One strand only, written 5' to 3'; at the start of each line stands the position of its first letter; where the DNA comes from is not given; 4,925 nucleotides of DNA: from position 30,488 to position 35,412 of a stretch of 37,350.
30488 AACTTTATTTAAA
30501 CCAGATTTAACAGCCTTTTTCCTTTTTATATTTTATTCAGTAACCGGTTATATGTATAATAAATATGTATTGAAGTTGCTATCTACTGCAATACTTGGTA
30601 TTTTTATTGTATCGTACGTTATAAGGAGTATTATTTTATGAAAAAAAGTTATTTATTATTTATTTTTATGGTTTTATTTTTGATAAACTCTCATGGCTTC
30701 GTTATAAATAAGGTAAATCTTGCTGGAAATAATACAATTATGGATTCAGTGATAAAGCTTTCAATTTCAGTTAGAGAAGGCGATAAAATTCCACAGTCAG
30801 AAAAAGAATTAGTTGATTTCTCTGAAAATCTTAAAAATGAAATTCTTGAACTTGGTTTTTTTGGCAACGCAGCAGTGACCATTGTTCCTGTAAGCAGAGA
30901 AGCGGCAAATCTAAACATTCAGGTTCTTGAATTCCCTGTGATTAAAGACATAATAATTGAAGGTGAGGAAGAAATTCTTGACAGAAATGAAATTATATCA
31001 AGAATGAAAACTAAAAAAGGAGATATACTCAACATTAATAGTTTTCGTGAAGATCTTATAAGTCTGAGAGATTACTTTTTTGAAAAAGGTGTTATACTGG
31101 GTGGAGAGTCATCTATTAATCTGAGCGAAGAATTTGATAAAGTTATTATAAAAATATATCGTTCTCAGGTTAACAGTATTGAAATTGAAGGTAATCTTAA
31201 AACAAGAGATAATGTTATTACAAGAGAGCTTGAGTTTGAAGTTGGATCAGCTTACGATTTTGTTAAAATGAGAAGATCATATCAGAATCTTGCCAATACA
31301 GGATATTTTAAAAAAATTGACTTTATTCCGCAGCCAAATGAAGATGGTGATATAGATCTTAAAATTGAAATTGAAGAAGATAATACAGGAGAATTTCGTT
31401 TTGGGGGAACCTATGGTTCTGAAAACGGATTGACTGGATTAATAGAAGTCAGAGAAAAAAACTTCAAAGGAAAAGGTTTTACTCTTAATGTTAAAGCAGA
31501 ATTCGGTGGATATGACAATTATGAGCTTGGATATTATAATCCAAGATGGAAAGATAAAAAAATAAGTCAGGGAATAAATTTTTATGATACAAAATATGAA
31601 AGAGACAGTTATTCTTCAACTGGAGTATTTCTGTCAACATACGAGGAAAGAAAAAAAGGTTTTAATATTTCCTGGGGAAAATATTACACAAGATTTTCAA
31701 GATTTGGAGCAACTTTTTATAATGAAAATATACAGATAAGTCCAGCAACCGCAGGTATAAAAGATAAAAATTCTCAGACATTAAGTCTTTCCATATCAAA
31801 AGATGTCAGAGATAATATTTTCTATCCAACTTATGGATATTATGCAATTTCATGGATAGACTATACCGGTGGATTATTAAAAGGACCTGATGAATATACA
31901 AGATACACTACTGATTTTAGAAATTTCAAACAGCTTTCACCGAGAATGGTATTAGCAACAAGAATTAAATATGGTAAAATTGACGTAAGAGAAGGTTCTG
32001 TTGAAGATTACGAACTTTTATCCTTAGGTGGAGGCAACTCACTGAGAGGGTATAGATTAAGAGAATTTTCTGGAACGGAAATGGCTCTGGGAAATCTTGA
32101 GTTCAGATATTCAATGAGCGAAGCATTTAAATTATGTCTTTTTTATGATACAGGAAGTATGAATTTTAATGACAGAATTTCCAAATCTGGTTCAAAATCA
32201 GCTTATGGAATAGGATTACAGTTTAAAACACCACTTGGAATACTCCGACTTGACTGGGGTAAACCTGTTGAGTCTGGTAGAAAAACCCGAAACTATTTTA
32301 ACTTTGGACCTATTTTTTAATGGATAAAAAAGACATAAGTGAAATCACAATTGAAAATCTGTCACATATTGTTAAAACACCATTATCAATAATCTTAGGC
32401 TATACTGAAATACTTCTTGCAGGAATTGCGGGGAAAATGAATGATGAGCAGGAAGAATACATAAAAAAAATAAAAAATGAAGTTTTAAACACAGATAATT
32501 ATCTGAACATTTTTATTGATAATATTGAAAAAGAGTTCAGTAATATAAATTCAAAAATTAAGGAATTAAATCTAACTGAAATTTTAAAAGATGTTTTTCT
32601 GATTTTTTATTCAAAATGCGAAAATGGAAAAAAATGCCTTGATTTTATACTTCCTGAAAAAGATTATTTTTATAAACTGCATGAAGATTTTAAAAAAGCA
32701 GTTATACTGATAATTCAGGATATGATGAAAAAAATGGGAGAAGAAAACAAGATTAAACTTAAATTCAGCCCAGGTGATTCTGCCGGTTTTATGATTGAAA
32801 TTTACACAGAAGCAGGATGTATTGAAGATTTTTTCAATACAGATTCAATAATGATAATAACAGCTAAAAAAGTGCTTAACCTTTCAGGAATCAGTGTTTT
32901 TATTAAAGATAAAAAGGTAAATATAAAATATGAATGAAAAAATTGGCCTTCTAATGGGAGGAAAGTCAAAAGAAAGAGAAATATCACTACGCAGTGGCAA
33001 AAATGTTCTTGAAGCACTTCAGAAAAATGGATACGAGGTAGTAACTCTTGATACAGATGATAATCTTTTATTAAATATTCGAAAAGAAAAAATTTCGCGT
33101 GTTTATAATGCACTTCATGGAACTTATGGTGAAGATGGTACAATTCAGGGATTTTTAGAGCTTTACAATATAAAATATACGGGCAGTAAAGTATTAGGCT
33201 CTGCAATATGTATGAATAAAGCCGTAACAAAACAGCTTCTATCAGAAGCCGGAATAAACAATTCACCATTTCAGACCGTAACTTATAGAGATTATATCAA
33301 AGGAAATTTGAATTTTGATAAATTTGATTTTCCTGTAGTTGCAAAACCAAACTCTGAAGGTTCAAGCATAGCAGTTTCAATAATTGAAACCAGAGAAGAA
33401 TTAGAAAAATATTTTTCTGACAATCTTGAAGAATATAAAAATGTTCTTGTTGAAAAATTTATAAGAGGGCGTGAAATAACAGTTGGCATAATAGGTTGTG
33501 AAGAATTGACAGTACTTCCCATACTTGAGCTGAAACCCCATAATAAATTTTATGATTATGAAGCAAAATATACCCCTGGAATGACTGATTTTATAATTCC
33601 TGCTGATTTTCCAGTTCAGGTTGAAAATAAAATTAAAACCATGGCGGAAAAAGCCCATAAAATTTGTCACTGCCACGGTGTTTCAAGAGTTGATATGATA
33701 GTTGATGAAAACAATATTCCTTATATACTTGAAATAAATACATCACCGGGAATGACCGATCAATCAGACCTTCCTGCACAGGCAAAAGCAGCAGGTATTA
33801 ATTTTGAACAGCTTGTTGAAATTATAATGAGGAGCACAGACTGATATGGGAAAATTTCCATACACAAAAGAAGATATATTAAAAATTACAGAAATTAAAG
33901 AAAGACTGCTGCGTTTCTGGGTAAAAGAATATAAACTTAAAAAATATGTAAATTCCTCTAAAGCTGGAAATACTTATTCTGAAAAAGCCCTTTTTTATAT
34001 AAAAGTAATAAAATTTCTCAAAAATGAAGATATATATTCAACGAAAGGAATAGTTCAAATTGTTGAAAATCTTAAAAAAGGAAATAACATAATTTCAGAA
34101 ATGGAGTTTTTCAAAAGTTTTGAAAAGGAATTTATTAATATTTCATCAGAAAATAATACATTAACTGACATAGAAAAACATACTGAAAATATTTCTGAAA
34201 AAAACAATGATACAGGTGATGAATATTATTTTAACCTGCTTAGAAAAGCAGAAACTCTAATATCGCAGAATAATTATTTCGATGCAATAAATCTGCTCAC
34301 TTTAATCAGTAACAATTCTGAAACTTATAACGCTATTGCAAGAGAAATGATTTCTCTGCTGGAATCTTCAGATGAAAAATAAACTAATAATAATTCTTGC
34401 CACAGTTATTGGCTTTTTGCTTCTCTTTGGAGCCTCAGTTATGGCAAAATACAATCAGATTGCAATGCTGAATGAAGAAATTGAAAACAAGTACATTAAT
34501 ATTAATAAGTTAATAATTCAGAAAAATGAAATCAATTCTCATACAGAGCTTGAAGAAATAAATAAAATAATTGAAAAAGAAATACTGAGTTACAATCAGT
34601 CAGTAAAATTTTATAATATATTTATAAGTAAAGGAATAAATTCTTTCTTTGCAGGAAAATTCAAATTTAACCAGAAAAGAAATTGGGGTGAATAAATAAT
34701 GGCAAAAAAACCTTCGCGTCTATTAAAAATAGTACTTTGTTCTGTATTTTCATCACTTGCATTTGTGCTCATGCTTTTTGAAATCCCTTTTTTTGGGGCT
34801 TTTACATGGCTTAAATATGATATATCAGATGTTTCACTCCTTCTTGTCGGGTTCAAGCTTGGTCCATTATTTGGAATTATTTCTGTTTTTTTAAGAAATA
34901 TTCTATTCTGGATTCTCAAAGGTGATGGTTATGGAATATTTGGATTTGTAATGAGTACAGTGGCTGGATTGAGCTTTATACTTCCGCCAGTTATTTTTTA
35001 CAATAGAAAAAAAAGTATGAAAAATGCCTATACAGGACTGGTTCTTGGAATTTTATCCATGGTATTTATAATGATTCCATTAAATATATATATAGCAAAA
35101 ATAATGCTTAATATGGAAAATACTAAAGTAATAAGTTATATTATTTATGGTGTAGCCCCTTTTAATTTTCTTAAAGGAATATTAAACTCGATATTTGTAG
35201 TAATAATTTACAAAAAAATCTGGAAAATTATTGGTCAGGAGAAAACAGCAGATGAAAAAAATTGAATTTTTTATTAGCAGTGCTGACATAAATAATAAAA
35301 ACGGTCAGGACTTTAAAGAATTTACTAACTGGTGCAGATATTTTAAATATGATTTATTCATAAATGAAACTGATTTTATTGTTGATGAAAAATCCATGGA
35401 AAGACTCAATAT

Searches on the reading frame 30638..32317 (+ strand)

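Call 21: search_protein_families(library=pfam, proteins=[window:30638-32317:+], max_evalue=0.001)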
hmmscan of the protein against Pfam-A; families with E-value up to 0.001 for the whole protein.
window:30638-32317:+ (560 aa): 2 families
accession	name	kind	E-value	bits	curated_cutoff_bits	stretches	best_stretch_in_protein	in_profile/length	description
PF01103.29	Omp85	-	4.8e-32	112.2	24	1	275-556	1-319/325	Omp85 superfamily domain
PF07244.20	POTRA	-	1.5e-22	80.5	21.3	3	178-247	3-78/79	Surface antigen variable number repeat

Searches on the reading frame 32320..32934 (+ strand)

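Call 21: search_protein_families(library=pfam, proteins=[window:32320-32934:+], max_evalue=0.001)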
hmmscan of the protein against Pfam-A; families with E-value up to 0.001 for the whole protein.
window:32320-32934:+ (205 aa): 1 family
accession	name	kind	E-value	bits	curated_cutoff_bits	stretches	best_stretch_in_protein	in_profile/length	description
PF00512.31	HisKA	-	2.1e-08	34.5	26.9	1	12-63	7-55/66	His Kinase A (phospho-acceptor) domain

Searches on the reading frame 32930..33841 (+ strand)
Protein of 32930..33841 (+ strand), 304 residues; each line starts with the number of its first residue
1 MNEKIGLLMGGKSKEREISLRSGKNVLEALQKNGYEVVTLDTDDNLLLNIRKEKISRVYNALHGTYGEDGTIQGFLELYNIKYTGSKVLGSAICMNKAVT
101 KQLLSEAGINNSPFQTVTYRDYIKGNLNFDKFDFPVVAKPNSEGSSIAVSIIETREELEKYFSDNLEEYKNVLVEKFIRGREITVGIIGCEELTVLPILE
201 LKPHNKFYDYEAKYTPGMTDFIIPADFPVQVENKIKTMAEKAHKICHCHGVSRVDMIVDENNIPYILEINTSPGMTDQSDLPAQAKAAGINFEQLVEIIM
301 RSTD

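Call 21: search_protein_families(library=pfam, proteins=[window:32930-33841:+], max_evalue=0.001)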
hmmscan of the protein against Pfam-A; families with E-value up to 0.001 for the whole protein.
window:32930-33841:+ (304 aa): 10 families
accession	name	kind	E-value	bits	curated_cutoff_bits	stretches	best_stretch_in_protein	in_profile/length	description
PF07478.18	Dala_Dala_lig_C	-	5.3e-55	186.5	24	1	103-300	1-203/204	D-ala D-ala ligase C-terminus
PF01820.27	Dala_Dala_lig_N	-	1.1e-23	84.4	34.6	2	52-86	87-121/121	D-ala D-ala ligase N-terminus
PF02655.19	ATP-grasp_3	-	2.6e-09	37.8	23.2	1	95-271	2-155/160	ATP-grasp domain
PF01071.24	GARS_A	-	6.1e-08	33.1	27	1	96-271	2-187/194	Phosphoribosylglycinamide synthetase, ATP-grasp (A) domain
PF08443.16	RimK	-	9.9e-07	29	21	0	96-180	3-84/188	RimK-like ATP-grasp domain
PF03133.20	TTL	-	2e-06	27.7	20.1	1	235-284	221-270/292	Tubulin-tyrosine ligase family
PF14397.11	ATPgrasp_ST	-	3.2e-06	27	31.4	1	233-277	216-260/278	Sugar-transfer associated ATP-grasp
PF02222.28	ATP-grasp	-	5.6e-06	26.6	27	1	103-263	2-154/179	ATP-grasp domain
PF13535.11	ATP-grasp_4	-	9.5e-05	22.5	27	1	133-271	2-150/160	ATP-grasp domain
PF02786.22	CPSase_L_D2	-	0.0004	20.4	19.8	0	100-271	5-178/211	Carbamoyl-phosphate synthase L chain, ATP binding domain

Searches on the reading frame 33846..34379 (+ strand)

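Call 21: search_protein_families(library=pfam, proteins=[window:33846-34379:+], max_evalue=0.001)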
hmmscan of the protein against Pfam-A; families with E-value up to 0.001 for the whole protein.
window:33846-34379:+ (178 aa): 2 families
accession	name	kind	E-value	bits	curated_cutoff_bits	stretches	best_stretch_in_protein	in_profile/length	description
PF13411.12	MerR_1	-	1.6e-05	25.4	21.6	1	9-74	4-67/69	MerR HTH family regulatory protein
PF19556.4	PRTRC_E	-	0.00013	22.2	26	1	71-171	68-161/175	PRTRC system protein E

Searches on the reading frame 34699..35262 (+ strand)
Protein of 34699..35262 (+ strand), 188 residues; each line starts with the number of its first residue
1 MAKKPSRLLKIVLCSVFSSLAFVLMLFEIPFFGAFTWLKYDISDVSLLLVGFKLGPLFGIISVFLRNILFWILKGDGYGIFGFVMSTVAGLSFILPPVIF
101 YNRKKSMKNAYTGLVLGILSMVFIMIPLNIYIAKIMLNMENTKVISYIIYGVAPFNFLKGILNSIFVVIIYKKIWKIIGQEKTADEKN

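Call 21: search_protein_families(library=pfam, proteins=[window:34699-35262:+], max_evalue=0.001)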
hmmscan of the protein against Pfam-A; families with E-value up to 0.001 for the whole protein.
window:34699-35262:+ (188 aa): 1 family
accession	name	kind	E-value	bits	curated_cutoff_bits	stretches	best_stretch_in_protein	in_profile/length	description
PF12822.12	ECF_trnsprt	-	7.1e-22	78.6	30.7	1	10-171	2-169/169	ECF transporter, substrate-specific component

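Call 78: find_encoding_contigs(protein=window:34699-35262:+, flank=10000, max_places=2)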
Protein window:34699-35262:+ (188 aa): 6 contigs read that carry it; 2 places shown.
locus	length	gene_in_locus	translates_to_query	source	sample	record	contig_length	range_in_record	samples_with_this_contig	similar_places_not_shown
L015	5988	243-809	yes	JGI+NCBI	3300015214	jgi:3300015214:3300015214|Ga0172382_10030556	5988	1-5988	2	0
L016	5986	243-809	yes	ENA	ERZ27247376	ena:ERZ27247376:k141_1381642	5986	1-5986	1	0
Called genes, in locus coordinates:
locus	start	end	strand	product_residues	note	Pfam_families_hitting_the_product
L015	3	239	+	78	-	?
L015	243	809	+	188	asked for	PF12822:ECF_trnsprt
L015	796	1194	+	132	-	-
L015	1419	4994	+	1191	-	PF13525:YfiO (faint), PF13428:TPR_14 (faint), PF00515:TPR_1 (faint), PF07719:TPR_2 (faint), PF13424:TPR_12 (faint), PF13432:TPR_16 (faint), PF09976:TPR_21 (weak), PF13174:TPR_6 (weak), +1 more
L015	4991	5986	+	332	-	?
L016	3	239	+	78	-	?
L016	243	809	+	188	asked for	PF12822:ECF_trnsprt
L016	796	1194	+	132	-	-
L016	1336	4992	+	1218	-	PF13525:YfiO (faint), PF13428:TPR_14 (faint), PF00515:TPR_1 (faint), PF07719:TPR_2 (faint), PF13424:TPR_12 (faint), PF14559:TPR_19 (faint), PF09976:TPR_21 (weak), PF13174:TPR_6 (weak), +1 more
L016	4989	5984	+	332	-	?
